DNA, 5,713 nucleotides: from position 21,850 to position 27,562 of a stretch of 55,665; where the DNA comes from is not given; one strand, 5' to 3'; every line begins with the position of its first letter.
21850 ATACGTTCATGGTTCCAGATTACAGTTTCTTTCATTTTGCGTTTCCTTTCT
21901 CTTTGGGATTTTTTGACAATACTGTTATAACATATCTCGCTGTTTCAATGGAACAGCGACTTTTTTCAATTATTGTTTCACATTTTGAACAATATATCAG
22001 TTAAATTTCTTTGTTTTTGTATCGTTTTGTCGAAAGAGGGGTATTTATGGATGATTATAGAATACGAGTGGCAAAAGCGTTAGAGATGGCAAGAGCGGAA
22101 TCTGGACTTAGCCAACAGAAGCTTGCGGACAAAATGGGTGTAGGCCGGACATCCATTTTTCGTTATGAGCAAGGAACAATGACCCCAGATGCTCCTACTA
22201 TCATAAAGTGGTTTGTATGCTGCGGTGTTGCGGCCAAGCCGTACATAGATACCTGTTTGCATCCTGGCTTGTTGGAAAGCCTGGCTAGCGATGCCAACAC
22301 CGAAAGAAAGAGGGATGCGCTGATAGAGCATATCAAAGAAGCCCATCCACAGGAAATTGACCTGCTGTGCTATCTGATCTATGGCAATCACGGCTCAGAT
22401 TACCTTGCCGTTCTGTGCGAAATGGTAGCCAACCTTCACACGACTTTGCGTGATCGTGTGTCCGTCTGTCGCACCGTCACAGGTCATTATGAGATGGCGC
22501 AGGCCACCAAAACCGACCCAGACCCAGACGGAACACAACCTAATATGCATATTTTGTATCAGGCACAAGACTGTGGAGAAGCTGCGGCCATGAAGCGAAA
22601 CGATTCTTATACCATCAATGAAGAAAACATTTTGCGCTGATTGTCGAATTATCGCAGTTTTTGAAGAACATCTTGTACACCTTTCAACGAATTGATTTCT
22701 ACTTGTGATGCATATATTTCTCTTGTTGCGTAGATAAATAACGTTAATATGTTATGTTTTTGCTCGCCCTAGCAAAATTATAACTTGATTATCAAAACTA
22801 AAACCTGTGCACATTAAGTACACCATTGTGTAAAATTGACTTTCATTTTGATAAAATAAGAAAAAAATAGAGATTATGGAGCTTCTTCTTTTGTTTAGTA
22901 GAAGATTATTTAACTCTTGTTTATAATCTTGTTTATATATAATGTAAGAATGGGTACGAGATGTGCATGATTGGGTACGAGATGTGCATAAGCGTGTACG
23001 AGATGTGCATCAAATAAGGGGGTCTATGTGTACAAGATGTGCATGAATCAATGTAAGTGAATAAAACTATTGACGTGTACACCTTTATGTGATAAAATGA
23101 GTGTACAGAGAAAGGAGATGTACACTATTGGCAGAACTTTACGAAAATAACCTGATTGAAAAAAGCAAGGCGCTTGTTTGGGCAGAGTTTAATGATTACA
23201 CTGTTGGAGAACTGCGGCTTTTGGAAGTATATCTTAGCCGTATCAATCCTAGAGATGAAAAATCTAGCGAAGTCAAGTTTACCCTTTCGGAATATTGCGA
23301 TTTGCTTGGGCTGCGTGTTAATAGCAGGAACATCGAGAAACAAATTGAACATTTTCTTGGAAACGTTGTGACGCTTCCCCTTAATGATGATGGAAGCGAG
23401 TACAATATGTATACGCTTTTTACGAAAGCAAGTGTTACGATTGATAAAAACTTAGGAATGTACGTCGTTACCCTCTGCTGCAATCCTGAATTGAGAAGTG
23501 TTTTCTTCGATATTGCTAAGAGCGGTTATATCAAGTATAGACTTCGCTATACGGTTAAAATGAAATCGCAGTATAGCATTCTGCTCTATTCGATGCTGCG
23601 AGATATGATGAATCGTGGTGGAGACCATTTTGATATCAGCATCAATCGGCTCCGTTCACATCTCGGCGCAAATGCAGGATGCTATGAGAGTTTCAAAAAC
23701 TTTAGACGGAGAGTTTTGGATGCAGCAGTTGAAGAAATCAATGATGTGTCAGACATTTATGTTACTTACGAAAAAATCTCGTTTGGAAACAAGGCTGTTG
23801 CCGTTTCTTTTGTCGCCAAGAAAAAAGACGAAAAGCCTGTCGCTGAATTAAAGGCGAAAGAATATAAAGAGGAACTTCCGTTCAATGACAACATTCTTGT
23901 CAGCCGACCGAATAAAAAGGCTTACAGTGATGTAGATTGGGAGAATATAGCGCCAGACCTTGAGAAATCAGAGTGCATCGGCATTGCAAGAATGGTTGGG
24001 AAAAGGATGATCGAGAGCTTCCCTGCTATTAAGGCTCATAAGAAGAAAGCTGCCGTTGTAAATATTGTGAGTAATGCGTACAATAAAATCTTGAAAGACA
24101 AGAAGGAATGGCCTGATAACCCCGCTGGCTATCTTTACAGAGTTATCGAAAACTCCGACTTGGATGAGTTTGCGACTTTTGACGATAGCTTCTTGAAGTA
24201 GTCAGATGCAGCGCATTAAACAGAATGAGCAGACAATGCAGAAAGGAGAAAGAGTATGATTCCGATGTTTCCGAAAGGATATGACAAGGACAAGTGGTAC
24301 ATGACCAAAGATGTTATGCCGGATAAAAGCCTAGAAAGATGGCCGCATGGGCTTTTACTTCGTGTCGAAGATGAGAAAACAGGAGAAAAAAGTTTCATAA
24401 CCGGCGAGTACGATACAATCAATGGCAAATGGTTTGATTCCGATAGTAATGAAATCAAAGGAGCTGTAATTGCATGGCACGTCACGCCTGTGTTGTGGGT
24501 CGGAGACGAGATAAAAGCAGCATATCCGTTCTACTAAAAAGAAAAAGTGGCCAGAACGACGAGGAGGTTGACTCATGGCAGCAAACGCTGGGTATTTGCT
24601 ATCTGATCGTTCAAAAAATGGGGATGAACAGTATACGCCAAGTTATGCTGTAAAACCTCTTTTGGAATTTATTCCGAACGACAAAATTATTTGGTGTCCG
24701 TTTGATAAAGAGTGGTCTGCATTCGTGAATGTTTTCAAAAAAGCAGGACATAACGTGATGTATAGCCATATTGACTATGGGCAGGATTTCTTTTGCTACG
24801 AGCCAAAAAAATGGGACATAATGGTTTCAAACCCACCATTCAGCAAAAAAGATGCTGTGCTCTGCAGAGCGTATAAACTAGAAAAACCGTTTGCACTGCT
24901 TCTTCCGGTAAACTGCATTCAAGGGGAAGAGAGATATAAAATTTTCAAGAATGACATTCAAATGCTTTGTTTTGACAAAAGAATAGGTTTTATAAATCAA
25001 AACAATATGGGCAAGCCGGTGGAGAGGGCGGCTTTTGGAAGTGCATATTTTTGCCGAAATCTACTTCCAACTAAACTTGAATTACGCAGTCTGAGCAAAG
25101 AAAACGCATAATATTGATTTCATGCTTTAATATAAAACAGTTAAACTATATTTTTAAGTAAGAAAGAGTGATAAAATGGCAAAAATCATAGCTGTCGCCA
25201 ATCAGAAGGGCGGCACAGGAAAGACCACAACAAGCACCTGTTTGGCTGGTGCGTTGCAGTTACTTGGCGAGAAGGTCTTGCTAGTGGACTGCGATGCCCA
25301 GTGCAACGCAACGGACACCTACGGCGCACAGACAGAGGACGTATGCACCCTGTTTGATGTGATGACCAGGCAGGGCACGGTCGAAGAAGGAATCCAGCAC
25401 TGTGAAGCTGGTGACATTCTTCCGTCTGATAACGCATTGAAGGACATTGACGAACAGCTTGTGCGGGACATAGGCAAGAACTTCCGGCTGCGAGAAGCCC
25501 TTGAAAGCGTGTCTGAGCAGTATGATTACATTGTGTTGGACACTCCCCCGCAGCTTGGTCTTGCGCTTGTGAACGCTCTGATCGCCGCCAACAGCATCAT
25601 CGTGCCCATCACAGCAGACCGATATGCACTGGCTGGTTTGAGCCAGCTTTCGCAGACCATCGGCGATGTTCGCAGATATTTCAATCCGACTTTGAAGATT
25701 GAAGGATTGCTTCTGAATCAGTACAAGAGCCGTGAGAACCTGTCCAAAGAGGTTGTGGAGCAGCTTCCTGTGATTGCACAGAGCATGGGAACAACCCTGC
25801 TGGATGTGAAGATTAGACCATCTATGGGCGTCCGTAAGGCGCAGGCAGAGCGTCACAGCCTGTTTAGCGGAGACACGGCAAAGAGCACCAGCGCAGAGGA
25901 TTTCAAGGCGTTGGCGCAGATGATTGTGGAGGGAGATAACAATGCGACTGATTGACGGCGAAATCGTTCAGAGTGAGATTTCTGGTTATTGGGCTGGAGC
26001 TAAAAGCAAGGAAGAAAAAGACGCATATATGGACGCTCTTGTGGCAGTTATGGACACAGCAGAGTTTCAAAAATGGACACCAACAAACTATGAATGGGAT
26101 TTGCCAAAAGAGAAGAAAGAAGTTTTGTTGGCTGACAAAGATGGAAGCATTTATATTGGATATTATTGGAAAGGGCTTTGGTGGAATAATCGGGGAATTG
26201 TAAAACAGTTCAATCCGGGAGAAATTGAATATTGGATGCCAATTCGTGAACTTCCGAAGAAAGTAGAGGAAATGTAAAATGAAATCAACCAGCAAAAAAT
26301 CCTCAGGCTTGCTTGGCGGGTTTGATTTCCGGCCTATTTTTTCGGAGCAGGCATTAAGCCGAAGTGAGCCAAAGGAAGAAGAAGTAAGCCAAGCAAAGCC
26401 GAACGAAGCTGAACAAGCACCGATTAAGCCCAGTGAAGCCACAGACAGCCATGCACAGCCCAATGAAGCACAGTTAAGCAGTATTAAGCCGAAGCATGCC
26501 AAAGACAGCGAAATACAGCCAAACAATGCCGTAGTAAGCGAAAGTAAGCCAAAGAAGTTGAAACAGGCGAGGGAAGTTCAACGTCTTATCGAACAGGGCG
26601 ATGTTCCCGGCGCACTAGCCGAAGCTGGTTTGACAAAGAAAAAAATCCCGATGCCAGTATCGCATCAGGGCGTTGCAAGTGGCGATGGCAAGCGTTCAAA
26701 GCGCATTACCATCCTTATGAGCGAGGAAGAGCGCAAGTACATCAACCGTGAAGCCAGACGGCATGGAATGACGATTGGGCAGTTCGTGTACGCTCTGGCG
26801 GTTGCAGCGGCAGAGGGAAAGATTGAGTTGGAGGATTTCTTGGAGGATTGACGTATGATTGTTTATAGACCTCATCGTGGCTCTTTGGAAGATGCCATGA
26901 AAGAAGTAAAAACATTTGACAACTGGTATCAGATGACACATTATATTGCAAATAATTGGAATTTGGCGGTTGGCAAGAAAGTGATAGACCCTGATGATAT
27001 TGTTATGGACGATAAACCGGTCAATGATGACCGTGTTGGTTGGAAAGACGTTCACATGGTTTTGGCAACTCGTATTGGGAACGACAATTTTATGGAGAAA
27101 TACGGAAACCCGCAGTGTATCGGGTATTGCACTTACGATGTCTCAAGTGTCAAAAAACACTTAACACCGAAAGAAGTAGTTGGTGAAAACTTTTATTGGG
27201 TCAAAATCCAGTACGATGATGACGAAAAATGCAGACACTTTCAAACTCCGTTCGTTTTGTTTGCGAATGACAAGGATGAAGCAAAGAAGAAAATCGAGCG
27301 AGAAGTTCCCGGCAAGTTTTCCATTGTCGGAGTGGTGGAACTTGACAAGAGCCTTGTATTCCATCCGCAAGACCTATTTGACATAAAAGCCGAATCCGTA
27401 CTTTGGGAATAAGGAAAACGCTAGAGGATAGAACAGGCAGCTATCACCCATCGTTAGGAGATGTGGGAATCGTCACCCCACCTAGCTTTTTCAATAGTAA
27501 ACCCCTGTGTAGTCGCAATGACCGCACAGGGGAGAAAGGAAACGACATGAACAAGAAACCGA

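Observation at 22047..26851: Plasmid-type maintenance module and no integrase: a candidate phage-plasmid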

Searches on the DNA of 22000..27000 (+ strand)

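Call 7: search_dna_similar(query=window:22000-27000:+, collection=phages, mode=near)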
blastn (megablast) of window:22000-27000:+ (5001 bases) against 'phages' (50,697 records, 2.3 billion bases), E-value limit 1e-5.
Records with a match: 2; places in all: 3; records where one place covers at least 80% of the query: 0.
Best place of each record, by identity: 90-95% 1; 80-90% 1.
By first word of the organism name: Bacteriophage 2.
By host as written in the record: - 2.
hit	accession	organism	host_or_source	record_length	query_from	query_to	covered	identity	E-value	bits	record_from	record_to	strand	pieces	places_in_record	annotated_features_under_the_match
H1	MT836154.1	Bacteriophage sp.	human fecal samples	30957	41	4862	41%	93.3%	0e+0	3004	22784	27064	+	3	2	record has no annotation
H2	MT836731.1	Bacteriophage sp.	human fecal samples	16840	489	4862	31%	88.3%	0e+0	1843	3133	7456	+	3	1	record has no annotation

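Call 8: search_dna_similar(query=window:22000-27000:+, collection=plasmids, mode=near)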
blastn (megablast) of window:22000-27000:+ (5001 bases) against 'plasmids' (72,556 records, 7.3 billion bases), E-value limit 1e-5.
No match.

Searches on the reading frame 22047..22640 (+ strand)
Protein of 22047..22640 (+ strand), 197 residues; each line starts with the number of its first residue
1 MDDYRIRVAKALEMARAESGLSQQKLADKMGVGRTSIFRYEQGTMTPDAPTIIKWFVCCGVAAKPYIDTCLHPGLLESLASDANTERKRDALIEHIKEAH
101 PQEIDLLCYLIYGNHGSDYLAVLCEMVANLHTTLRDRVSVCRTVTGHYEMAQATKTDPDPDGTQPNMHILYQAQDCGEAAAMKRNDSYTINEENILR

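Call 6: search_protein_families(library=pfam, proteins=[window:22047-22640:+], max_evalue=0.01)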
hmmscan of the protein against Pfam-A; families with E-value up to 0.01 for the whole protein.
window:22047-22640:+ (197 aa): 4 families
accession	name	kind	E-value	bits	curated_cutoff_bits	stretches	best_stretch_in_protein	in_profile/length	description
PF01381.28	HTH_3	-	3.7e-10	40.1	23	1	12-55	1-44/55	Helix-turn-helix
PF12844.13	HTH_19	-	4.6e-07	30.1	30.2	1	10-55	2-47/64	Helix-turn-helix domain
PF13560.12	HTH_31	-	4.3e-06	27.4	27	1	11-52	5-47/64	Helix-turn-helix domain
PF05225.22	HTH_psq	-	0.0045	17.1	20.4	1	9-45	6-41/45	helix-turn-helix, Psq domain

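Call 56: search_protein_families(library=phrogs, proteins=[window:22047-22640:+], max_evalue=0.001)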
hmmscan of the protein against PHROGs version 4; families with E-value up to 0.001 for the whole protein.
window:22047-22640:+ (197 aa): 8 families
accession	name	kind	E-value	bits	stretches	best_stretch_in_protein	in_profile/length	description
phrog_2328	-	transcription regulation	1.9e-09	38.4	1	8-62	16-70/128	transcriptional repressor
phrog_1373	-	transcription regulation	9e-09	36.5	1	4-62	60-118/166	transcriptional regulator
phrog_8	-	transcription regulation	5e-08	33.8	1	11-55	165-204/346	transcriptional regulator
phrog_3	-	transcription regulation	5.1e-06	27.5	1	7-55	88-133/430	transcriptional repressor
phrog_4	-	transcription regulation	0.00011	22.3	1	9-54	138-179/400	transcriptional repressor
phrog_2104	-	unknown function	0.00014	23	1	11-50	43-82/103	-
phrog_2439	-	transcription regulation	0.00017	21.6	1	10-51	10-51/367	transcriptional regulator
phrog_2339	-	DNA, RNA and nucleotide metabolism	0.0005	21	0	5-41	23-59/98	HTH DNA binding protein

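Call 57: search_protein_families(library=ncbifam, proteins=[window:22047-22640:+], max_evalue=0.01)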
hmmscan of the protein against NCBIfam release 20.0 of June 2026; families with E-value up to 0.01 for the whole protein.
window:22047-22640:+ (197 aa): 8 families
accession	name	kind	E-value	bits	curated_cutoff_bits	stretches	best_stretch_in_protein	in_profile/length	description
NF041951.1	phage_RstR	subfamily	1.7e-08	34.7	80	1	8-54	3-49/108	RstR family transcriptional repressor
TIGR03070.1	couple_hipB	subfamily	1e-07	31.8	71.65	1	9-48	4-43/58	type II toxin-antitoxin system Y4mF family antitoxin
TIGR03830.1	CxxCG_CxxCG_HTH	subfamily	6e-06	26.1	61.8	1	9-50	67-108/127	type II TA system antitoxin MqsA family protein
NF003162.0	PRK04140.1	equivalog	1.8e-05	24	263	1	10-54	129-173/317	transcriptional regulator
TIGR00270.2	TIGR00270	equivalog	7.9e-05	22.5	110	1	2-51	74-119/159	multiprotein bridging factor aMBF1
NF047948.1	male_kill_WMK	equivalog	0.00035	20.1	300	1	7-45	5-43/300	WO male-killing family protein Wmk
NF007408.0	PRK09943.1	equivalog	0.0015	18.1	211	1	1-55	1-55/185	HTH-type transcriptional regulator PuuR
NF052239.1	antitox_spr1629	equivalog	0.0016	17.6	335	1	10-56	5-51/377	spr1629 family repressor/antitoxin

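Call 95: search_protein_families(library=padloc, proteins=[window:22047-22640:+], max_evalue=0.001)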
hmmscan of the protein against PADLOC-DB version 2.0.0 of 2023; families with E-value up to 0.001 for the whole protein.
window:22047-22640:+ (197 aa): 11 families
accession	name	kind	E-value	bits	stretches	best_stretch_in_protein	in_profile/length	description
PDLC03952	RmrA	-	1.8e-07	28.4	1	8-53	23-68/395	-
PDLC03949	RmrA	-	8.8e-06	22.8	1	10-52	5-47/363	-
PDLC03947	RmrA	-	1.9e-05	21.7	1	8-54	12-58/383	-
PDLC03955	RmrA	-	0.0001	19.7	1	10-63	23-76/371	-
PDLC02926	HTH_VI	-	0.00016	19.8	1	9-52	3-46/92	-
PDLC03945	RmrA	-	0.00026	18.3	1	10-57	5-52/394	-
PDLC03954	RmrA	-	0.00027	18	1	10-54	13-57/380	-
PDLC03665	Control_protein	-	0.00038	18.7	1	1-44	2-46/77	control protein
PDLC03951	RmrA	-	0.00053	17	1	10-56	11-57/400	-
PDLC03946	RmrA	-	0.00054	16.8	1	10-54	5-49/357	-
PDLC03948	RmrA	-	0.00065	16.7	1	10-50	11-51/397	-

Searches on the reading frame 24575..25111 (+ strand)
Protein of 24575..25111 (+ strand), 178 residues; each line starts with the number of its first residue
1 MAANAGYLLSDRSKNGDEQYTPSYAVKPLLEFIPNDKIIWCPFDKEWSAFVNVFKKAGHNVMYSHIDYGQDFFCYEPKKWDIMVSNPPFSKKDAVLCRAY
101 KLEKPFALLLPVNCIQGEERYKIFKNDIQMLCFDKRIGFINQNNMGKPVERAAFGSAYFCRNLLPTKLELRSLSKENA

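Call 6: search_protein_families(library=pfam, proteins=[window:24575-25111:+], max_evalue=0.01)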
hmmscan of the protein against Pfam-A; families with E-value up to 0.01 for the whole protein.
window:24575-25111:+ (178 aa): 1 family
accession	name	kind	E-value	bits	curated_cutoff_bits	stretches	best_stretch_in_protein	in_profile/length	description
PF13651.11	EcoRI_methylase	-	2e-05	24.6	26.4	1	78-128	137-187/345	Adenine-specific methyltransferase EcoRI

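Call 56: search_protein_families(library=phrogs, proteins=[window:24575-25111:+], max_evalue=0.001)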
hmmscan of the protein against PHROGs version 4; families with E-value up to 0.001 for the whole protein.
window:24575-25111:+ (178 aa): 1 family
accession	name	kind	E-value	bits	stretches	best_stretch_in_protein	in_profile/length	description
phrog_799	-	other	2e-31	110.7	1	17-162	213-365/458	DNA methyltransferase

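Call 57: search_protein_families(library=ncbifam, proteins=[window:24575-25111:+], max_evalue=0.01)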
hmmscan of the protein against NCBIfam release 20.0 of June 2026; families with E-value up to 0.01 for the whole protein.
window:24575-25111:+ (178 aa): 0 families

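Call 95: search_protein_families(library=padloc, proteins=[window:24575-25111:+], max_evalue=0.001)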
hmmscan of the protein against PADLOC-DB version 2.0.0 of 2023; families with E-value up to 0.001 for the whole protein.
window:24575-25111:+ (178 aa): 1 family
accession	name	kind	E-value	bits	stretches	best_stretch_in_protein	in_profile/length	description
PDLC03297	MTase_II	-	6.7e-05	20.5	1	78-128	128-178/332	Type II methyltransferase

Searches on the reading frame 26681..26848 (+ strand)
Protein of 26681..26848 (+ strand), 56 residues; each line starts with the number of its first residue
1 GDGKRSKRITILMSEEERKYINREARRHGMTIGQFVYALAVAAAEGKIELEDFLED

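Call 55: search_solved_structures(query=window:26681-26848:+, max_evalue=10, show_alignments=2)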
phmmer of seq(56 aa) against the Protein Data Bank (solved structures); distinct sequences matched with E-value up to 10: 3.
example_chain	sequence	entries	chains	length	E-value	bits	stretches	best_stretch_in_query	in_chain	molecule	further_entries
8qag_A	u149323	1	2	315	0.027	18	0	4-45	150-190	sc-CC-6-95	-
3ss7_X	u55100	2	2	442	1.5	12.6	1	8-47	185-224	D-serine dehydratase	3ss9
7kal_G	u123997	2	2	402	1.7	12.4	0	13-50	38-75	Protein transport protein Sec62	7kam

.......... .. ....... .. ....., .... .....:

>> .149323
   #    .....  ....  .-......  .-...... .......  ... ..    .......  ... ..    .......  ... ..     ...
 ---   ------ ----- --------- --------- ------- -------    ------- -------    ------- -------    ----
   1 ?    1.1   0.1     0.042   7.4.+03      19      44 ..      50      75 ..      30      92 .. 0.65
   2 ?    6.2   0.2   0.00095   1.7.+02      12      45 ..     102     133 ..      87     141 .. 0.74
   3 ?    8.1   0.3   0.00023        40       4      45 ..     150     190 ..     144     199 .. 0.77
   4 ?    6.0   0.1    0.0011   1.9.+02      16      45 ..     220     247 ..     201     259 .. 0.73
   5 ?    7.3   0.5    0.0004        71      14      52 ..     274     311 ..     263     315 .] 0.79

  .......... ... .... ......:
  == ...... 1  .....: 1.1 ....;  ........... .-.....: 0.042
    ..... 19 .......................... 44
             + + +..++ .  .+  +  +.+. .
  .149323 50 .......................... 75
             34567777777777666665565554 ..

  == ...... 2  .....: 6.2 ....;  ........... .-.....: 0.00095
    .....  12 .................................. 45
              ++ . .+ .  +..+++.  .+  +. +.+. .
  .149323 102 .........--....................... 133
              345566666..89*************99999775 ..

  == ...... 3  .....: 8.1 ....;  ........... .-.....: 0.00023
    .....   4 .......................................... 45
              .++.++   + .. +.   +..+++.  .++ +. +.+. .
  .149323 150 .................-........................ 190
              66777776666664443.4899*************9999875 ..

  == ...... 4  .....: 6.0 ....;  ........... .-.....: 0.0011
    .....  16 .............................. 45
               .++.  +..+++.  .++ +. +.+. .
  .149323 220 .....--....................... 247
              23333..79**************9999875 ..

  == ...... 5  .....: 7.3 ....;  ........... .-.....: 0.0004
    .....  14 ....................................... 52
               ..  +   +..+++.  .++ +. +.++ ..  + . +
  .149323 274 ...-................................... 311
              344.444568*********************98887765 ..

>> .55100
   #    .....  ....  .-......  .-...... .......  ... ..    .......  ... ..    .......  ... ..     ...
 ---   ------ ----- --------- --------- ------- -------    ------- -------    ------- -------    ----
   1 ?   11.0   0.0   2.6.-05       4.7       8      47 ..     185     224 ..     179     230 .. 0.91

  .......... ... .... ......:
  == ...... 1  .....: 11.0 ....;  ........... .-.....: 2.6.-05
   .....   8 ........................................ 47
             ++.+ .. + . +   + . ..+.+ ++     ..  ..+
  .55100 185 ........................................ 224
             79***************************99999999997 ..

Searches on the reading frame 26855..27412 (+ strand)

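Call 6: search_protein_families(library=pfam, proteins=[window:26855-27412:+], max_evalue=0.01)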
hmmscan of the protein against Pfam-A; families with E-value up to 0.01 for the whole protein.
window:26855-27412:+ (185 aa): 0 families

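Call 56: search_protein_families(library=phrogs, proteins=[window:26855-27412:+], max_evalue=0.001)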
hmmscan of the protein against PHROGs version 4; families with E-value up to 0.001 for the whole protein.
window:26855-27412:+ (185 aa): 1 family
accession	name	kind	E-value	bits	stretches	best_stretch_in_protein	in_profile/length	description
phrog_8785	-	unknown function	3.5e-05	25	1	5-69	4-64/80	-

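Call 57: search_protein_families(library=ncbifam, proteins=[window:26855-27412:+], max_evalue=0.01)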
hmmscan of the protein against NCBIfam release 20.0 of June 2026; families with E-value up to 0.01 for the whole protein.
window:26855-27412:+ (185 aa): 0 families

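Call 95: search_protein_families(library=padloc, proteins=[window:26855-27412:+], max_evalue=0.001)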
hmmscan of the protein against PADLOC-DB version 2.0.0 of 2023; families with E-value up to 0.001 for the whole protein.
window:26855-27412:+ (185 aa): 0 families
